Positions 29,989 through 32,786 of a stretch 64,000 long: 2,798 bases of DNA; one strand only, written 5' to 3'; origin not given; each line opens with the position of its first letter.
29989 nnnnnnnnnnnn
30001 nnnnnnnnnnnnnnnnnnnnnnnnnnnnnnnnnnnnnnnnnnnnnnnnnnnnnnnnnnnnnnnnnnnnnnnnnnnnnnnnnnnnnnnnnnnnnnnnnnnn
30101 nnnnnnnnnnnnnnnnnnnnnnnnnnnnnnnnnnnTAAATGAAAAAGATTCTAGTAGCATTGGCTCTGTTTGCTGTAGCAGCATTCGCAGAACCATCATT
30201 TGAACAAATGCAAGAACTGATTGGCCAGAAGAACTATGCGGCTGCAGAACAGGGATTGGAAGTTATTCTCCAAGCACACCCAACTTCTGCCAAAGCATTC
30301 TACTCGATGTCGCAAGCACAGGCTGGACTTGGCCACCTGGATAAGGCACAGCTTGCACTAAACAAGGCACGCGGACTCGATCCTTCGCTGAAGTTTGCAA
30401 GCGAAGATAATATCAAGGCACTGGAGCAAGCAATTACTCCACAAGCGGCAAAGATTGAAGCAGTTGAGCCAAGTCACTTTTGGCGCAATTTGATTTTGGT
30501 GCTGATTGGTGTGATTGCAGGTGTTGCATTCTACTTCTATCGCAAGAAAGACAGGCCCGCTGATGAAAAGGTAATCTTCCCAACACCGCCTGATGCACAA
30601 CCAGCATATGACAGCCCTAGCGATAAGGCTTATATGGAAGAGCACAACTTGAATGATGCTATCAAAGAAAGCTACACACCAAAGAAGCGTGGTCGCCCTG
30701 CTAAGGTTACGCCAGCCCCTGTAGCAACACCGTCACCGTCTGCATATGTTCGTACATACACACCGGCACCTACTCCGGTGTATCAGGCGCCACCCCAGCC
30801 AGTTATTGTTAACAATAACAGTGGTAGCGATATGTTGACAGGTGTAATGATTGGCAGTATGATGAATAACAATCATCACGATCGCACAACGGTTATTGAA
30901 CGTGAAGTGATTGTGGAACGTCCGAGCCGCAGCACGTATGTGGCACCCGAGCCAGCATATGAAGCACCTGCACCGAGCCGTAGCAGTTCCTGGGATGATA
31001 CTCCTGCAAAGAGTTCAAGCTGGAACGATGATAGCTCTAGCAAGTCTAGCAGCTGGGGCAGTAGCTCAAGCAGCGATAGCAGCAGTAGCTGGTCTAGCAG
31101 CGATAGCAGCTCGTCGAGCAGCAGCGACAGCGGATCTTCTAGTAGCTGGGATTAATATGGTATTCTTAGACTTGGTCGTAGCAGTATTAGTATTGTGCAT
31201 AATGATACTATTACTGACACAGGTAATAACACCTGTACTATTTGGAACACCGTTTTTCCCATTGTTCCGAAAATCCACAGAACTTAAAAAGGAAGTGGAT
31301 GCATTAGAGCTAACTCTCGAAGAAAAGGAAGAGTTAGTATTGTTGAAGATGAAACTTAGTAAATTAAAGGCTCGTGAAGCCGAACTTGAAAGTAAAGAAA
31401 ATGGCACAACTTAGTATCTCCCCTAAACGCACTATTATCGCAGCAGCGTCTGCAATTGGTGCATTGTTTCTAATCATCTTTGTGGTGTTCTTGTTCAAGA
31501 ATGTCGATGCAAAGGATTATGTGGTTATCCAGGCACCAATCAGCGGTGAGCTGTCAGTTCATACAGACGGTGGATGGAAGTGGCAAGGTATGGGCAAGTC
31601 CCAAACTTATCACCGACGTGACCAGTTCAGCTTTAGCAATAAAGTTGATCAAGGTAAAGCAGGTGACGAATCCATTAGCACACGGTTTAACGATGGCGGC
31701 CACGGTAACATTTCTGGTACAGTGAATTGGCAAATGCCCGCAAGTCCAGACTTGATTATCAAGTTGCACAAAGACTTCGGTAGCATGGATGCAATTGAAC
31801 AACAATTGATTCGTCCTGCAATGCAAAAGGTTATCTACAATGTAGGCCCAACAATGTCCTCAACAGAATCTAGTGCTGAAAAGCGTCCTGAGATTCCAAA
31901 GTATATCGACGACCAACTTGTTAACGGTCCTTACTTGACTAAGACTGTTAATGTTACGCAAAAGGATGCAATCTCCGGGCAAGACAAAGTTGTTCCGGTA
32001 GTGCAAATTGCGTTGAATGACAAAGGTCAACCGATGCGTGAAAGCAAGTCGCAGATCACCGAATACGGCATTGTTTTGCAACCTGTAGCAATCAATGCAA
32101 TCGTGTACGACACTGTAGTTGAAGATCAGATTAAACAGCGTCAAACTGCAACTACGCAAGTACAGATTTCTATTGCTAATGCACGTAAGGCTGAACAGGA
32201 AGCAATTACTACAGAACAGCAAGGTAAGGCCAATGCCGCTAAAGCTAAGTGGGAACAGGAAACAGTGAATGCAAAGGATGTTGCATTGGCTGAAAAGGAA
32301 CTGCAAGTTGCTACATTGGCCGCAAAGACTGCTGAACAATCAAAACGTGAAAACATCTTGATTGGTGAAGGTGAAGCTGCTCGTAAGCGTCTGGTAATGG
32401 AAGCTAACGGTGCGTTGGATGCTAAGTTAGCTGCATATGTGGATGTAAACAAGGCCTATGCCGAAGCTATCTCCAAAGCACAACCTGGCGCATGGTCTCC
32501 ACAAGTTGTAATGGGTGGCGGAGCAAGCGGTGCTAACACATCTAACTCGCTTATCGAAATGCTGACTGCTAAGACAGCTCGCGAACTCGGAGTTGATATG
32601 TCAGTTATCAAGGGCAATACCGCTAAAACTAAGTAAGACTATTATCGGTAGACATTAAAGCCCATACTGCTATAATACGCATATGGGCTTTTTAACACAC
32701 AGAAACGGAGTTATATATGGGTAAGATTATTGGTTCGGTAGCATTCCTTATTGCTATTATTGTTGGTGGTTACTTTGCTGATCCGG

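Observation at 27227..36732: MoxR AAA+ ATPase and its VWA/metallopeptidase-domain partner split by a 7-kb membrane module (SPFH, lipoprotein, Ser-rich TPR protein, SBP-LysM, RtcB)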

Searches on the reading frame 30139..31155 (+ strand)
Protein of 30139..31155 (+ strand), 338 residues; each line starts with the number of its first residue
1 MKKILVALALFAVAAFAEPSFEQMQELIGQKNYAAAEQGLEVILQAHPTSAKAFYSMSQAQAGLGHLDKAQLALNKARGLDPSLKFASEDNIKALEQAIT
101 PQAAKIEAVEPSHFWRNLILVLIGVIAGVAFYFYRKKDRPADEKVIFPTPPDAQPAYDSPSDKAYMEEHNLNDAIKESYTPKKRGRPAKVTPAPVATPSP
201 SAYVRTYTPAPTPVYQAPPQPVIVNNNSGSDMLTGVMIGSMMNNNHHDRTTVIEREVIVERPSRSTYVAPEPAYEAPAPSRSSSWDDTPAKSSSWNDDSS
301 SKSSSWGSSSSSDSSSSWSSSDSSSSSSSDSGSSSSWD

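Call 3: search_protein_families(library=pfam, proteins=[window:30139-31155:+], max_evalue=0.01)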
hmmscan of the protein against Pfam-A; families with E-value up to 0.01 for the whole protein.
window:30139-31155:+ (338 aa): 1 family
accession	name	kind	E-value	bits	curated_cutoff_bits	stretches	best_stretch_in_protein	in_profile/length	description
PF14559.12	TPR_19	-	0.00017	22.2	25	1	27-82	1-56/68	Tetratricopeptide repeat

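Call 12: search_protein_families(library=phrogs, proteins=[window:30139-31155:+], max_evalue=0.01)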
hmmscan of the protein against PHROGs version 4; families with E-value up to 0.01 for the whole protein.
window:30139-31155:+ (338 aa): 1 family
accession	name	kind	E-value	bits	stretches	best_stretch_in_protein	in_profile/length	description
phrog_7103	-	unknown function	0.0017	19.2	0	112-129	14-31/42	-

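Call 13: search_protein_families(library=ncbifam, proteins=[window:30139-31155:+], max_evalue=0.01)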
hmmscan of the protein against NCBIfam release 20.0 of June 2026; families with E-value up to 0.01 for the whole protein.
window:30139-31155:+ (338 aa): 3 families
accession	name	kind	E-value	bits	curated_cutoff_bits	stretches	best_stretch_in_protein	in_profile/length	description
NF040959.1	MamA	equivalog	6.9e-06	25.6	200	1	27-83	115-171/204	magnetosome protein MamA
NF033758.1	gliding_GltE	equivalog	8.5e-06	25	225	1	28-85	267-324/411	adventurous gliding motility TPR repeat lipoprotein GltE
TIGR02795.1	tol_pal_ybgF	equivalog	0.0034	18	90.1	1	20-89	5-77/119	tol-pal system protein YbgF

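Call 47: search_protein_families(library=padloc, proteins=[window:30139-31155:+], max_evalue=0.01)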
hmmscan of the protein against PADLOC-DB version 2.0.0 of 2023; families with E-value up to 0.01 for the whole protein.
window:30139-31155:+ (338 aa): 0 families

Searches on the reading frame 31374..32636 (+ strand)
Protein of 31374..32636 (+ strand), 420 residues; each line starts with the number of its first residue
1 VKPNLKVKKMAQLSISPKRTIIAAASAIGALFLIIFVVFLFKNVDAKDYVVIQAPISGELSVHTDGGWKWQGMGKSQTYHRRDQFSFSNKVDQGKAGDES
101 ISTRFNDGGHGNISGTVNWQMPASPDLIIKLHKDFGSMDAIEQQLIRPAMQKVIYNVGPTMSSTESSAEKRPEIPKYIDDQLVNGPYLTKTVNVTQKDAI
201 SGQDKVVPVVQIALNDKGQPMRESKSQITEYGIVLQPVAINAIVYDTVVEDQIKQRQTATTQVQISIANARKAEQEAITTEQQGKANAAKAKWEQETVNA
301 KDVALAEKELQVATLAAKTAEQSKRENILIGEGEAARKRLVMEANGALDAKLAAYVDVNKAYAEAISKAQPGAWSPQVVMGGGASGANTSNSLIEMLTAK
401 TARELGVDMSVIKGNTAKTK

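Call 3: search_protein_families(library=pfam, proteins=[window:31374-32636:+], max_evalue=0.01)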
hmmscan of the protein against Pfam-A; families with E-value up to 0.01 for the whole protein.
window:31374-32636:+ (420 aa): 1 family
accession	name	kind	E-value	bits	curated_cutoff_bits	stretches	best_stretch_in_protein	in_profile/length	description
PF01145.31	Band_7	-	4.2e-09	37.1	23.6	1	46-272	5-174/176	SPFH domain / Band 7 family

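Call 12: search_protein_families(library=phrogs, proteins=[window:31374-32636:+], max_evalue=0.01)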
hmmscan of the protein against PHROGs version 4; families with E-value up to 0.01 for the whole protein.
window:31374-32636:+ (420 aa): 2 families
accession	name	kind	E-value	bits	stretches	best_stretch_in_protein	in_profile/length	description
phrog_11908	-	unknown function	1.8e-41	143.3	1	24-397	9-411/430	-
phrog_200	-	other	3.4e-13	50.4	1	18-323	78-319/379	lipoprotein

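Call 13: search_protein_families(library=ncbifam, proteins=[window:31374-32636:+], max_evalue=0.01)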
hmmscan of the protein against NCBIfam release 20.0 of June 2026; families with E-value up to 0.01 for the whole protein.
window:31374-32636:+ (420 aa): 0 families

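Call 14: search_dna_similar(query=window:31374-32636:+, collection=phages, mode=protein, max_rows=40)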
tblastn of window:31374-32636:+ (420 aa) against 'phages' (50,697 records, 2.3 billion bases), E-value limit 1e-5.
Records with a match: 38; places in all: 38; records where one place covers at least 80% of the query: 18.
Best place of each record, by identity: <60% 38.
By first word of the organism name: Bacteroides 19; Vibrio 13; Aeromonas 2; Pseudomonas 2; uncultured 1; Kehishuvirus 1.
By host as written in the record: Bacteroides intestinalis DSM 108646 17; Vibrio harveyi BAA-1116 4; Vibrio parahaemolyticus ATCC 33844 3; Bacteroides intestinalis APC919/174 2; Vibrio campbellii BB120 2; Vibrio anguillarum PF4 2; - 1; Bacteroides cellulosilyticus 1; and 6 more.
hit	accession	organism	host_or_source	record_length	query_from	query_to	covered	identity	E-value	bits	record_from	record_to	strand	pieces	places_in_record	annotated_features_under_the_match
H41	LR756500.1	uncultured phage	metagenomic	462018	4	413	98%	43.8%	6e-94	314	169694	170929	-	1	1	record has no annotation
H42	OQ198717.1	Kehishuvirus sp. 'tikkala'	Bacteroides cellulosilyticus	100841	2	322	76%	34.5%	4e-42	164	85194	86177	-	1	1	SPFH-domain/band7-family protein | hypothetical protein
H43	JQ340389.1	Vibrio phage pVp-1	Vibrio parahaemolyticus ATCC 33844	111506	51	413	86%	28.0%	2e-22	105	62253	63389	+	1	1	hypothetical protein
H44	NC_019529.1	Vibrio phage pVp-1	Vibrio parahaemolyticus ATCC 33844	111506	51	413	86%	28.0%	2e-22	105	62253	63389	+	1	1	hypothetical protein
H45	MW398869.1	Vibrio phage VPG01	Vibrio parahaemolyticus FORC023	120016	51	413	86%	28.0%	2e-22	105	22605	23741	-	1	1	hypothetical protein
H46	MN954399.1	Vibrio phage VPT02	Vibrio parahaemolyticus ATCC 33844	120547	51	413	86%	28.0%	2e-22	105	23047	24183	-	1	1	hypothetical protein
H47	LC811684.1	Vibrio phage VF16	Vibrio parahaemolyticus NBRC 12711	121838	51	413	86%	28.0%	2e-22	105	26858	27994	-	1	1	hypothetical protein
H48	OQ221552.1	Bacteroides phage PhiCrAssBcn17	Bacteroides intestinalis DSM 108646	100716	46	322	66%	36.3%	5e-41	161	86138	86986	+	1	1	SPFH-domain/band7-family protein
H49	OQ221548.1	Bacteroides phage PhiCrAssBcn13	Bacteroides intestinalis DSM 108646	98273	46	322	66%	35.9%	5e-41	161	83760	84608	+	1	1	SPFH-domain/band7-family protein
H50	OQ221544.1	Bacteroides phage PhiCrAssBcn9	Bacteroides intestinalis DSM 108646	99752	46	322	66%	35.9%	5e-41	161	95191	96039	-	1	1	SPFH-domain/band7-family protein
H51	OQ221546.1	Bacteroides phage PhiCrAssBcn11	Bacteroides intestinalis DSM 108646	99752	46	322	66%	35.9%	5e-41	161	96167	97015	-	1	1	SPFH-domain/band7-family protein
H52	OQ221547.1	Bacteroides phage PhiCrAssBcn12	Bacteroides intestinalis DSM 108646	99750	46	322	66%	35.9%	5e-41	161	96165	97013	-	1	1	SPFH-domain/band7-family protein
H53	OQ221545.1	Bacteroides phage PhiCrAssBcn10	Bacteroides intestinalis DSM 108646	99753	46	322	66%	35.9%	5e-41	161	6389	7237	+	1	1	SPFH-domain/band7-family protein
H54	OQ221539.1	Bacteroides phage PhiCrAssBcn4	Bacteroides intestinalis DSM 108646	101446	46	322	66%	35.9%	6e-40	157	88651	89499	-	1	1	SPFH-domain/band7-family protein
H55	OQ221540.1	Bacteroides phage PhiCrAssBcn5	Bacteroides intestinalis DSM 108646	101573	46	322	66%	35.9%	6e-40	157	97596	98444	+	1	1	SPFH-domain/band7-family protein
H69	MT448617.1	Vibrio phage River4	Vibrio harveyi BAA-1116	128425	51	413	86%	27.1%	4e-21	102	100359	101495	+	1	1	hypothetical protein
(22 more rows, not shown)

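Call 17: get_annotated_region(hit=H69, flank=6000)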
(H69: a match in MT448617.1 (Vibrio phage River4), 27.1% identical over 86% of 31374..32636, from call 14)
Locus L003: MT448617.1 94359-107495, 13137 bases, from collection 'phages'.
description: Vibrio phage River4, complete genome.
organism: Vibrio phage River4 (NCBI taxid 2736288)
taxonomy: Viruses; Duplodnaviria; Heunggongvirae; Uroviricota; Caudoviricetes; Demerecviridae; Ermolyevavirinae; Thalassavirus; Thalassavirus river4
host: Vibrio harveyi BAA-1116; source: Chesapeake Bay Oyster; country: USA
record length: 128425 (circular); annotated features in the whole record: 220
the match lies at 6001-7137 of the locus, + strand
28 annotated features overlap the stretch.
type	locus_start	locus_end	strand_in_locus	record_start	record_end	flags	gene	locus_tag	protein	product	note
CDS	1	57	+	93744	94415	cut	-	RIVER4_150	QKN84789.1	putative holin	gp150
CDS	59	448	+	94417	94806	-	-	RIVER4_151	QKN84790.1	peptidase M15 family protein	gp151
CDS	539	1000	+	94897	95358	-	-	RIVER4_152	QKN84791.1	hypothetical protein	gp152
CDS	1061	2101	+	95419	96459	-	-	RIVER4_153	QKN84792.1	hypothetical protein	gp153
CDS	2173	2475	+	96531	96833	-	-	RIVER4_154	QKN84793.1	hypothetical protein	gp154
CDS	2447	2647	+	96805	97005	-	-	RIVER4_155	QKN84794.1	hypothetical protein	gp155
CDS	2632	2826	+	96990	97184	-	-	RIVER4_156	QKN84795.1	hypothetical protein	gp156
CDS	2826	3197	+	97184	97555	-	-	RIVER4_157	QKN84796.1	hypothetical protein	gp157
CDS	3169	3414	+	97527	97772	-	-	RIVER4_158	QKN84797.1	hypothetical protein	gp158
CDS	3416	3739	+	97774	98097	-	-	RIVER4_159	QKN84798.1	hypothetical protein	gp159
CDS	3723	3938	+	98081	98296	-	-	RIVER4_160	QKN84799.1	hypothetical protein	gp160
CDS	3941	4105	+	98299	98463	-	-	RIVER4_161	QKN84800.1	hypothetical protein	gp161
CDS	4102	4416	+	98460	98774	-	-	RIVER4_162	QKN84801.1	hypothetical protein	gp162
CDS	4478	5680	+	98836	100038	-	-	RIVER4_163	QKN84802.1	hypothetical protein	gp163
CDS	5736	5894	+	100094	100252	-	-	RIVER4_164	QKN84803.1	hypothetical protein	gp164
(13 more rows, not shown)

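Call 18: get_annotated_region(hit=H41, flank=12000)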
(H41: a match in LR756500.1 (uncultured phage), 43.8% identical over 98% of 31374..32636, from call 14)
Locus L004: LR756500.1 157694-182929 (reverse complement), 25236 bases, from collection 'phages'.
description: uncultured phage genome assembly, chromosome: 1.
organism: uncultured phage (NCBI taxid 278008)
taxonomy: Viruses; environmental samples
host: -; source: metagenomic; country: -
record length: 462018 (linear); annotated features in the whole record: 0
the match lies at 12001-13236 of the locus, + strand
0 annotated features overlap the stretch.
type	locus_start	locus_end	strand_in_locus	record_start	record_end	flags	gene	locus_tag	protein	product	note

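Call 47: search_protein_families(library=padloc, proteins=[window:31374-32636:+], max_evalue=0.01)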
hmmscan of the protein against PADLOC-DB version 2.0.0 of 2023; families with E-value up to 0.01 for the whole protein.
window:31374-32636:+ (420 aa): 0 families

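Call 62: find_related_loci(query=window:31374-32636:+, collection=viral_contigs, flank=8000)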
Query window:31374-32636:+ (420 aa) in viral_contigs; peptide patterns used: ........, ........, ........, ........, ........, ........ (x = any residue, [..] = any of these).
57 stretches matched a pattern; 46 encode a relative of the query (tblastn E <= 1e-3); 46 distinct loci.
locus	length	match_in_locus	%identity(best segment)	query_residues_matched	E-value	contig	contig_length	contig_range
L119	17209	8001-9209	70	14-418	0e+0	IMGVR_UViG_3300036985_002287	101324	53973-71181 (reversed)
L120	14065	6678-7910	71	8-418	0e+0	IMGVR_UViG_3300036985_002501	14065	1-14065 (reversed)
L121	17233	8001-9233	70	8-418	0e+0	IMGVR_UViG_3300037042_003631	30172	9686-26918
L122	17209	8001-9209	70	14-418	0e+0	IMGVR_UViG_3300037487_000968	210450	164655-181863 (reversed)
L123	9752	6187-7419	63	13-414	1e-168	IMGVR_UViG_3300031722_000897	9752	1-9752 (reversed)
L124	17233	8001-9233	63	13-414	1e-168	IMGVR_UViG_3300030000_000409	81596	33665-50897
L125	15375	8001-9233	63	13-414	1e-168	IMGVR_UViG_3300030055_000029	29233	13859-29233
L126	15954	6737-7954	64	13-418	3e-165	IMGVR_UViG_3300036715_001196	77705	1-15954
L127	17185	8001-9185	65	28-418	2e-153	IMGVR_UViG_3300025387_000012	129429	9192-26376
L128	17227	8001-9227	59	9-413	4e-153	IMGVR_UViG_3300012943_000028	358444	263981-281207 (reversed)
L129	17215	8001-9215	61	18-418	1e-152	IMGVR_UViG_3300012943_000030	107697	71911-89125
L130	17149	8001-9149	53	31-416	8e-119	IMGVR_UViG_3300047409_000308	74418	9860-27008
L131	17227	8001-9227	43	12-420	2e-103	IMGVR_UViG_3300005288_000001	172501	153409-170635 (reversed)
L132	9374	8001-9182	44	19-411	3e-102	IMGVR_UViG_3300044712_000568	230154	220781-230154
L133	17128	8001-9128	44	25-411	3e-101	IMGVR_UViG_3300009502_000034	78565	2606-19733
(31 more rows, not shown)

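Call 72: search_solved_structures(query=window:31374-32636:+, max_evalue=1)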
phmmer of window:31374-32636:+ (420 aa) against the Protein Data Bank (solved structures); distinct sequences matched with E-value up to 1: 0.
